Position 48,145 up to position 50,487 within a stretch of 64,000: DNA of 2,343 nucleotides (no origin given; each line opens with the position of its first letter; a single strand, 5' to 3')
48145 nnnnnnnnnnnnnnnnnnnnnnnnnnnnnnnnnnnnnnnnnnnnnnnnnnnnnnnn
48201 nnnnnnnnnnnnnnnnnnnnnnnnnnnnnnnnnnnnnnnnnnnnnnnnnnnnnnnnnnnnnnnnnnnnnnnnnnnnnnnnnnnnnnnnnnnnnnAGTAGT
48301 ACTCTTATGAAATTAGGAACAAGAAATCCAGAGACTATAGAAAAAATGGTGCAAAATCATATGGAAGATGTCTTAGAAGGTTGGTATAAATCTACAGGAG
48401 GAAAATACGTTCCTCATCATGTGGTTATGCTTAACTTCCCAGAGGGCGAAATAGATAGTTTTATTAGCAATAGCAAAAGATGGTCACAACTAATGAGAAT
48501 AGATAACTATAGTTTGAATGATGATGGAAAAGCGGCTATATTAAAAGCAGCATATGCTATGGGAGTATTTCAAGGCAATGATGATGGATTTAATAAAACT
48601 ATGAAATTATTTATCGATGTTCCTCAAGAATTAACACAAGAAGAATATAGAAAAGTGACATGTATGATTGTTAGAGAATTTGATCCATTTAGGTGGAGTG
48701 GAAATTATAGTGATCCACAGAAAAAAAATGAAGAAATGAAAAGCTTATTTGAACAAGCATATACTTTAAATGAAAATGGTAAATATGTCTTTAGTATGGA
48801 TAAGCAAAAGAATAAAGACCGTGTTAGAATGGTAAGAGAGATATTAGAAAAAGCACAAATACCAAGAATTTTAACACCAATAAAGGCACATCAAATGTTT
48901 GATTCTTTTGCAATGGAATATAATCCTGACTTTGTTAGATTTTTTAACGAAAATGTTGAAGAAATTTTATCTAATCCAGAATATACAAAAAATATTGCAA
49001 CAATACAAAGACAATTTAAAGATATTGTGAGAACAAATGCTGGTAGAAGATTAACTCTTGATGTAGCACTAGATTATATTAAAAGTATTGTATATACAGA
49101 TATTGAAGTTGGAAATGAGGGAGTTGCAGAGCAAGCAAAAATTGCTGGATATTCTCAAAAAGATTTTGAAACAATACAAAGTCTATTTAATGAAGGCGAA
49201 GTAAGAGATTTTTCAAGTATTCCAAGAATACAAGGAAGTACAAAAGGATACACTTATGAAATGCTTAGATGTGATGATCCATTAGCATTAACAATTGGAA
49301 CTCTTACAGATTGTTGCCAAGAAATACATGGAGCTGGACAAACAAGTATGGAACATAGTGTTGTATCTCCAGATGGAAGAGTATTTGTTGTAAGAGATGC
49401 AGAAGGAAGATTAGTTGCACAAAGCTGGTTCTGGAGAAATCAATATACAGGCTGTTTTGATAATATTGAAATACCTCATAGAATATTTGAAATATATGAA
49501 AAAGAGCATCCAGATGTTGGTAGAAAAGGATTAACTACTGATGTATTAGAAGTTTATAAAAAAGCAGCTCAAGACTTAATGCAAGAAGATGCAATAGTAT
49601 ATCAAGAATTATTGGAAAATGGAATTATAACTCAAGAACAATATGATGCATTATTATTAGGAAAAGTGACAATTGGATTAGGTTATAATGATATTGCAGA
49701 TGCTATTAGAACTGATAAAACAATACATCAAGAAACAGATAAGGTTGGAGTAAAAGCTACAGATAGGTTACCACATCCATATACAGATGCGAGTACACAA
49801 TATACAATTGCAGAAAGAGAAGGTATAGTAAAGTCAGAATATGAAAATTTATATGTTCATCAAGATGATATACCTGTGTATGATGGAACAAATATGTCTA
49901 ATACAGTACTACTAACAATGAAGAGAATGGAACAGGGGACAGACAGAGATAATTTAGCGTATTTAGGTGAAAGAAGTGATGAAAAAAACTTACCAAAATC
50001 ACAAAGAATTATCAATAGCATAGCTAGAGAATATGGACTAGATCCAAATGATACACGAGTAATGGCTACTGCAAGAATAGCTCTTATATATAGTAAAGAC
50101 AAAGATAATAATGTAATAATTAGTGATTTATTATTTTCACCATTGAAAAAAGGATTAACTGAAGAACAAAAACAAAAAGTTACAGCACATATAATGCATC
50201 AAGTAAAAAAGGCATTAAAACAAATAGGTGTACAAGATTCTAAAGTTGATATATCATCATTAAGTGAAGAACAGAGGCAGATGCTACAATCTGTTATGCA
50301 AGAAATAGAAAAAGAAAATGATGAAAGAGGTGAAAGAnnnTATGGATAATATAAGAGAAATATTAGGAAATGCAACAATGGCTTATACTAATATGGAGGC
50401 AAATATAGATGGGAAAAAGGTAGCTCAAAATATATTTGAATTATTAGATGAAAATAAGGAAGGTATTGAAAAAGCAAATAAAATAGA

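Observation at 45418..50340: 1640-aa internally repetitive cytoplasmic protein with a candidate Cys/His catalytic core, a possible novel effector or defense protein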

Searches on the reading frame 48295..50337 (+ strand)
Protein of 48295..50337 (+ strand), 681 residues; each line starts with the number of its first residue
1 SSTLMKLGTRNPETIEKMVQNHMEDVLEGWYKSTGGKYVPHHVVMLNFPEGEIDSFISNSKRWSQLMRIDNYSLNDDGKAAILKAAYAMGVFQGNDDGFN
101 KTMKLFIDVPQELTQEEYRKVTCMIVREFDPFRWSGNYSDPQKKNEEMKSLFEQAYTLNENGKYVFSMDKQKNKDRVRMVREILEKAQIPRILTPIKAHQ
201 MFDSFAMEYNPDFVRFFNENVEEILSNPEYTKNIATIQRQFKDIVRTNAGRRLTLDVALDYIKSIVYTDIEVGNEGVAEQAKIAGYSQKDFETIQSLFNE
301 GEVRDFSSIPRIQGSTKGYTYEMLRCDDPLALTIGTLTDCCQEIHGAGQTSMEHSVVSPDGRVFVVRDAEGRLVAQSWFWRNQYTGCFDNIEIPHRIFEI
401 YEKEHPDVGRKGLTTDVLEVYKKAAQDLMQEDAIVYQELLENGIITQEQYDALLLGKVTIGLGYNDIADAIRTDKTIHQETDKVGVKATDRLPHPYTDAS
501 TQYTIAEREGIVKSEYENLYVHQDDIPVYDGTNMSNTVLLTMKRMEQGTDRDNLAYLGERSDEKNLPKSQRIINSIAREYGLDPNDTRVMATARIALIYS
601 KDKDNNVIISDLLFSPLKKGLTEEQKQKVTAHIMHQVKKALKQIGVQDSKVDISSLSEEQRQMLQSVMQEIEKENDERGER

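Call 24: search_solved_structures(query=A1, max_evalue=10, show_alignments=2)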
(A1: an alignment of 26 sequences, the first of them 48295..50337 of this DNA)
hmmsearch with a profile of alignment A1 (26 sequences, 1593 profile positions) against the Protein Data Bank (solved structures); distinct sequences matched with E-value up to 10: 0.

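Call 26: find_related_loci(query=A1, collection=genome_contigs, flank=6000)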
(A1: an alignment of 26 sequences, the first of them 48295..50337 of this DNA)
Query A1 (681 aa) in genome_contigs; peptide patterns used: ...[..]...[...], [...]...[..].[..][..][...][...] (x = any residue, [..] = any of these).
242 stretches matched a pattern; 151 encode a relative of the query (tblastn E <= 1e-3); the best 80 are kept; 79 distinct loci.
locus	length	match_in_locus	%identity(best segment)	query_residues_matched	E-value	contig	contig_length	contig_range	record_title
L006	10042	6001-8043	90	1-681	0e+0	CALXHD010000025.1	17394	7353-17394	MAG: uncultured Clostridia bacterium isolate BRZ_EP__bin125 genome assembly, contig: BRZ_EP__NODE_5173_length_17394_cov_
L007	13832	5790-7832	90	1-681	0e+0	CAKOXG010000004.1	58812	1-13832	MAG: uncultured Clostridia bacterium isolate REFINED_METABAT215_TOP10_CONTIGS_1500_ASSEMBLY_K77_MERGED__Hadza_MoBio_hadz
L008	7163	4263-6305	90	1-681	0e+0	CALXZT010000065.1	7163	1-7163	MAG: uncultured Clostridia bacterium isolate BRZ_NN__bin68 genome assembly, contig: BRZ_NN__NODE_8953_length_7163_cov_7.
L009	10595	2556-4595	87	1-681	0e+0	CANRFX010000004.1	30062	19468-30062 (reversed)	MAG: uncultured Clostridia bacterium isolate Lapin-023__bin1 genome assembly, contig: Lapin-023__NODE_2076_length_30062_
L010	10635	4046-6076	86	1-681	0e+0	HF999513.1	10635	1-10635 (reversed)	Clostridium sp. CAG:571 genomic scaffold, scf15, whole genome shotgun sequence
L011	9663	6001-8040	83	2-681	0e+0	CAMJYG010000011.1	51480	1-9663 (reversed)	MAG: uncultured Clostridium sp. isolate SRR12081298_bin.62_metaWRAP_v1.3_MAG genome assembly, contig: ERZ12289774.657, w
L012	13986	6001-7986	78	3-681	0e+0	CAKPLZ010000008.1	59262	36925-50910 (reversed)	MAG: uncultured Clostridia bacterium isolate REFINED_METABAT215_TOP10_CONTIGS_1500_ASSEMBLY_K77_MERGED__Hadza_MoBio_hadz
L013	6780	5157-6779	90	1-547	0e+0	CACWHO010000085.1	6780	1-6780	MAG: uncultured Clostridiales bacterium isolate RUG10594 genome assembly, contig: RUG10594_asm_85, whole genome shotgun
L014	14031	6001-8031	69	1-681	0e+0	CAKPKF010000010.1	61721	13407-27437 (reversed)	MAG: uncultured Clostridia bacterium isolate REFINED_METABAT215_TOP10_CONTIGS_1500_ASSEMBLY_K77_MERGED__Hadza_MoBio_hadz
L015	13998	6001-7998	69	1-681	0e+0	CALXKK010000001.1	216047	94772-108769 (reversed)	MAG: uncultured Clostridia bacterium isolate BRZ_NT__bin20 genome assembly, contig: BRZ_NT__NODE_79_length_216047_cov_15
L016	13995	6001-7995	68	1-681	0e+0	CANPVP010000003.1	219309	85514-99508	MAG: uncultured Clostridia bacterium isolate Lapin-001__bin36 genome assembly, contig: Lapin-001__NODE_36_length_219309_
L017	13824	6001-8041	77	1-681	0e+0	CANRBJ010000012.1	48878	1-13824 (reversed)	MAG: uncultured Clostridia bacterium isolate Lapin-028__bin94 genome assembly, contig: Lapin-028__NODE_675_length_48878_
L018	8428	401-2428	74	1-681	0e+0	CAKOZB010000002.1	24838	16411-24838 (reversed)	MAG: uncultured Clostridia bacterium isolate REFINED_METABAT215_TOP10_CONTIGS_1500_ASSEMBLY_K77_MERGED__Hadza_MoBio_hadz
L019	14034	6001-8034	60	1-681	0e+0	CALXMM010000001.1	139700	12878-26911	MAG: uncultured Clostridia bacterium isolate BRZ_HS__bin74 genome assembly, contig: BRZ_HS__NODE_146_length_139700_cov_3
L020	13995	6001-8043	85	1-681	0e+0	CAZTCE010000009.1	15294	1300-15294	MAG TPA_asm: uncultured Eubacteriales bacterium isolate SRP350583_co2_26 genome assembly, contig: NODE_5670_length_15294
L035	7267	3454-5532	39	5-679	1e-156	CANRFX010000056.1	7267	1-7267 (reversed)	MAG: uncultured Clostridia bacterium isolate Lapin-023__bin1 genome assembly, contig: Lapin-023__NODE_12751_length_7267_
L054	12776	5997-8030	36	5-668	2e-136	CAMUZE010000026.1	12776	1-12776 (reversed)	MAG TPA_asm: uncultured Clostridia bacterium isolate SRR8387719_bin.51_metaWRAP_v1.3_MAG genome assembly, contig: ERZ142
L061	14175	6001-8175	43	5-668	3e-132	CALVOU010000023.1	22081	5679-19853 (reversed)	MAG: uncultured Bacilli bacterium isolate BRZ_II__bin7 genome assembly, contig: BRZ_II__NODE_2933_length_22081_cov_9.732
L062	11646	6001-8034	36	5-668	1e-136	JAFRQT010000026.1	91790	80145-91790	MAG: Bacilli bacterium isolate RGIG2715 Goat_Omasum-4__c306655, whole genome shotgun sequence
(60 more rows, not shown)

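Call 33: predict_structure(alignment_id=A1)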
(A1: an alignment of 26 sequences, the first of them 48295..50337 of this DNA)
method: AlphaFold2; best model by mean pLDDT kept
length: 681 residues; sequences in the alignment: 26
mean_pLDDT: 87.5   pTM: 0.72
mean pLDDT of the five models: 87.5, 87.0, 85.5, 83.2, 82.8
residues with pLDDT >= 90: 365; 70-90: 278; 50-70: 24; < 50: 14
segments of 3 or more residues with pLDDT < 50: 129-138, 678-681
pLDDT, mean of each block of 10 residues (from residue 1): 67 86 88 85 91 91 91 86 95 94 92 91 73 47 78 91 89 89 90 90 89 93 92 90 77 82 79 91 88 92 91 95 94 84 81 91 94 92 92 88 91 95 97 95 90 92 85 91 82 82 90 84 95 92 85 71 85 92 94 95 92 88 88 94 90 91 92 62 32
secondary structure, 60 per line:
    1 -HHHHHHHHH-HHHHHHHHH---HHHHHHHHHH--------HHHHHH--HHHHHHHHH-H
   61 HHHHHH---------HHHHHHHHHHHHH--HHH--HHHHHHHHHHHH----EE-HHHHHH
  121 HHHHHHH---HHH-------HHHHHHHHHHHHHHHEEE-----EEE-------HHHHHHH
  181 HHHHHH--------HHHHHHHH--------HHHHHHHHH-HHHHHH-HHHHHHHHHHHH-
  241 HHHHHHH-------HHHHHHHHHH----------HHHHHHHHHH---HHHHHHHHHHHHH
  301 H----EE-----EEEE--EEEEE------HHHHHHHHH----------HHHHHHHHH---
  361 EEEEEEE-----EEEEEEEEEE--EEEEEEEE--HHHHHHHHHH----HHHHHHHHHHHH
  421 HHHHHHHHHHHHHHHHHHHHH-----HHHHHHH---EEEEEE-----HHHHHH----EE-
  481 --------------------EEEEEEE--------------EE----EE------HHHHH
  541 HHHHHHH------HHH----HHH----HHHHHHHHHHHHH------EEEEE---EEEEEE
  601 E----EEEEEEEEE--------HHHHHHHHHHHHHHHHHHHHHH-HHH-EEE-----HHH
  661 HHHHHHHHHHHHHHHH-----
elements in order: H2-10 H12-20 H24-33 H42-47 H50-58 H60-66 H76-88 H96-107 H115-127 H141-155 E156-158 E164-166 H174-186 H195-202 H211-219 H221-226 H228-239 H241-247 H255-264 H275-284 H288-301 E313-316 E319-323 H330-338 H349-357 E361-367 E373-382 E385-392 H395-404 H409-441 H447-453 E457-462 H468-473 E501-507 H536-547 H568-580 E587-591 E595-601 E606-614 H623-644 E650-652 H658-676
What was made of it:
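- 49900..50322 (+): aa 1495-1635: second, poorly conserved lobe with order alpha-alpha-beta-beta-beta-alpha-beta-alpha, read as a degenerate second GNAT lobe. Secondary structure (call 33).
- On GNAT acyl-CoA N-acyltransferase superfamily: The model has pLDDT 87.5 (call 33).
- On Papain-like / transglutaminase-like cysteine hydrolases: The Cys pair lies after helix alpha1, and His1313 lies inside helix alpha2 (call 33).
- The model of aa 960-1640 has pLDDT 87.5 and pTM 0.72 (call 33). The Cys pair follows a helix rather than starting one, and His1313 is inside a helix (call 33).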

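Call 67: fold_search(model_id=the predicted structure, library=pdb)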
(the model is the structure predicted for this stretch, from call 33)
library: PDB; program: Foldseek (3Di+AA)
matches with E <= 10: 481; with E <= 0.001: 0
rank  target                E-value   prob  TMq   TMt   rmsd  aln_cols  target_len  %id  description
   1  3tt2                  1.6e-02  0.85  0.14  0.27  19.9       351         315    8  Crystal Structure of GCN5-related N-Acetyltransferase from Sphaerobacter thermophilus (released 2011-10-05)
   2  2wpw_A                1.8e-02  0.72  0.13  0.23  20.5       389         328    9  Tandem GNAT protein from the clavulanic acid biosynthesis pathway (without AcCoA) (released 2009-12-29)
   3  7kx3_A                2.1e-02  0.98  0.14  0.44   8.0       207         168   12  SpeG Spermidine N-acetyltransferase F149G mutant from Vibrio cholerae (released 2020-12-16)
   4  2wpx_A                2.5e-02  0.77  0.15  0.27  21.6       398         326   10  Tandem GNAT protein from the clavulanic acid biosynthesis pathway (with AcCoA) (released 2009-12-29)
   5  7q3a_A                2.5e-02  0.54  0.13  0.22  21.6       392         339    9  Crystal structure of MAB_4324 a tandem repeat GNAT from Mycobacterium abscessus (released 2022-05-04)
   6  7kx3_C                2.7e-02  0.99  0.16  0.50   8.5       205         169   15  SpeG Spermidine N-acetyltransferase F149G mutant from Vibrio cholerae (released 2020-12-16)
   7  5c82                  3.2e-02  0.89  0.10  0.30   9.4       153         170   16  Crystal structure of Nourseothricin acetyltransferase (released 2016-06-29)
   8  7kx3_B                3.9e-02  0.99  0.15  0.49   8.0       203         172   12  SpeG Spermidine N-acetyltransferase F149G mutant from Vibrio cholerae (released 2020-12-16)
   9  7kx2_A                3.9e-02  0.98  0.15  0.48   8.3       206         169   14  Spermidine N-acetyltransferase SpeG F149A mutant from Vibrio cholerae (released 2020-12-16)
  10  1m1d_A                4.2e-02  0.97  0.15  0.49   9.3       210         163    8  TETRAHYMENA GCN5 WITH BOUND BISUBSTRATE ANALOG INHIBITOR (released 2002-10-30)
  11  3n7z_B                4.4e-02  0.63  0.12  0.20  21.9       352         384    9  Crystal structure of acetyltransferase from Bacillus anthracis (released 2010-06-16)
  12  7kwx_B                5.1e-02  0.97  0.15  0.48   8.2       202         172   14  Spermidine N-acetyltransferase SpeG N152L mutant from Vibrio cholerae (released 2020-12-16)
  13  7z6a_A                5.1e-02  0.30  0.10  0.18  22.1       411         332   10  CRYSTAL STRUCTURE OF WEISSELLA VIRIDESCENS FEMXVV NON-RIBOSOMAL AMINO ACID TRANSFERASE IN COMPLEX WITH A PEPTIDYL-XNA  (released 2022-10-26)
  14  8f51                  5.3e-02  0.54  0.11  0.17  22.6       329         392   11  Crystal structure of acetyltransferase Eis from M. tuberculosis in complex with mefloquine (released 2023-02-01)
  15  7kwj_B                5.8e-02  0.94  0.14  0.45   8.4       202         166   13  Spermidine N-acetyltransferase SpeG K23-Q34 chimera from Vibrio cholerae and hSSAT (released 2020-12-16)
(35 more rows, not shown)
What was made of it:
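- On GNAT acyl-CoA N-acyltransferase superfamily: The top 50 Foldseek hits are all GNAT-family enzymes (call 67).
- All top 50 Foldseek hits are annotated as GNAT-family or related (Fem, Eis) transferases, including tandem GNATs, FemX and Eis, though with weak E-values (call 67).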
